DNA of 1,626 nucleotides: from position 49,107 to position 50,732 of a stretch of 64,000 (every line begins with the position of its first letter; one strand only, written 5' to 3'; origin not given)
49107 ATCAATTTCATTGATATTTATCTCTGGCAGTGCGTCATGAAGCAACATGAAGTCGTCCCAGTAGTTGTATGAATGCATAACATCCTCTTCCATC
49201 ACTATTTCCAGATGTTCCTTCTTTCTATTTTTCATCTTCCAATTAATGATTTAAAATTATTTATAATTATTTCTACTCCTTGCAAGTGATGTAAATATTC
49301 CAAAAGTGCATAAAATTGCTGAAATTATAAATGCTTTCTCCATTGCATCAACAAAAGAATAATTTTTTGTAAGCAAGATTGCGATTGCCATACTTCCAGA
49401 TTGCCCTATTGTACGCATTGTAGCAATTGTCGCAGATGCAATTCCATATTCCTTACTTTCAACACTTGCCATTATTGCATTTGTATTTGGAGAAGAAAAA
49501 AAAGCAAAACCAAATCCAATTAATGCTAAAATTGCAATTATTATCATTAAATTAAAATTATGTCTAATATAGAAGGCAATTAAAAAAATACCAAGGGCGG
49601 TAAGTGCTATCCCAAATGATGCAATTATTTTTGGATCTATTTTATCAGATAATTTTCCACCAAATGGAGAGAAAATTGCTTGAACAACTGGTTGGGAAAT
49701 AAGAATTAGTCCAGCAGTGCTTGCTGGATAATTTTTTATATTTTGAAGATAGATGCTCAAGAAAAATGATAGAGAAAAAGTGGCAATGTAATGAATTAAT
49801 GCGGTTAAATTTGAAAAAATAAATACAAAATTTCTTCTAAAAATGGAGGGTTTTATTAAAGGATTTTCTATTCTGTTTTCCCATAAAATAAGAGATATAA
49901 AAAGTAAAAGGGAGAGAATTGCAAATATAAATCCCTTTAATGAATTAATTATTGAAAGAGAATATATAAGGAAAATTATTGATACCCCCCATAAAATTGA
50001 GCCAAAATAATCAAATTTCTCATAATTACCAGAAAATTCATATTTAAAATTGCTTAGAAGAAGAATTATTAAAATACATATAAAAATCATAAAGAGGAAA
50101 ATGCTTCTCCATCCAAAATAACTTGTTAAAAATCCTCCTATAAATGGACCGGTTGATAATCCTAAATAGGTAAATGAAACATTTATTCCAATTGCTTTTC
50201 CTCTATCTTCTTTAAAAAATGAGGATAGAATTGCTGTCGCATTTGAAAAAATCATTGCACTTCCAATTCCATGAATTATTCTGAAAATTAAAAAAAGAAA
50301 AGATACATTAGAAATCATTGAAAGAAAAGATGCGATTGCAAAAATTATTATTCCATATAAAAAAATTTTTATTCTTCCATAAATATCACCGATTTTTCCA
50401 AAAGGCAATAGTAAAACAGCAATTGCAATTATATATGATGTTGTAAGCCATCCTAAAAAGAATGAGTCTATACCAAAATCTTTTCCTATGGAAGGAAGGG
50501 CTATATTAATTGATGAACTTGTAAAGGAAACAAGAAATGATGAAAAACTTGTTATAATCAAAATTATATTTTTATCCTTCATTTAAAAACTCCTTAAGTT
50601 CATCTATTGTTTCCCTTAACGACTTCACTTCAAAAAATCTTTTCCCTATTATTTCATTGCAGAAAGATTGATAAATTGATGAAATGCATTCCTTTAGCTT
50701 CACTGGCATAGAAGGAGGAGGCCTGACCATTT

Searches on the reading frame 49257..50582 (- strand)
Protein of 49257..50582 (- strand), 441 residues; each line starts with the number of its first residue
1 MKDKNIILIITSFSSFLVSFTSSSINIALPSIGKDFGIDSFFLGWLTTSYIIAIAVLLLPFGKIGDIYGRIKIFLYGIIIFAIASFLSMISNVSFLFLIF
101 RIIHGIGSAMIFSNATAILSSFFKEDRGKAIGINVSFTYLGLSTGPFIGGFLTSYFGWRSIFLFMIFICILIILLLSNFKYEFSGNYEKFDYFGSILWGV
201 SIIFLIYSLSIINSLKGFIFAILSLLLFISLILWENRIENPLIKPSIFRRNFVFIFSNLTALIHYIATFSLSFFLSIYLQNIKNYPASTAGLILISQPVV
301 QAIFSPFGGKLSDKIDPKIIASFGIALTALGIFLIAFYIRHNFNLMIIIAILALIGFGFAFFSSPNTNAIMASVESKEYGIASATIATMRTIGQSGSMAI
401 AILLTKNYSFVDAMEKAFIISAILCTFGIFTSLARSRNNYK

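Call 46: search_protein_families(library=pfam, proteins=[window:49257-50582:-], max_evalue=0.00001)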
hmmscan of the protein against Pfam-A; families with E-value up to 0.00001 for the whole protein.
window:49257-50582:- (441 aa): 2 families
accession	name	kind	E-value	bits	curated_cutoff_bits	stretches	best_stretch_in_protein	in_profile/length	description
PF07690.21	MFS_1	-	2.7e-55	188.1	33.4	2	12-175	2-167/347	Major Facilitator Superfamily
PF00083.30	Sugar_tr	-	1.8e-06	27.5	22.3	0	39-111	44-119/452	Sugar (and other) transporter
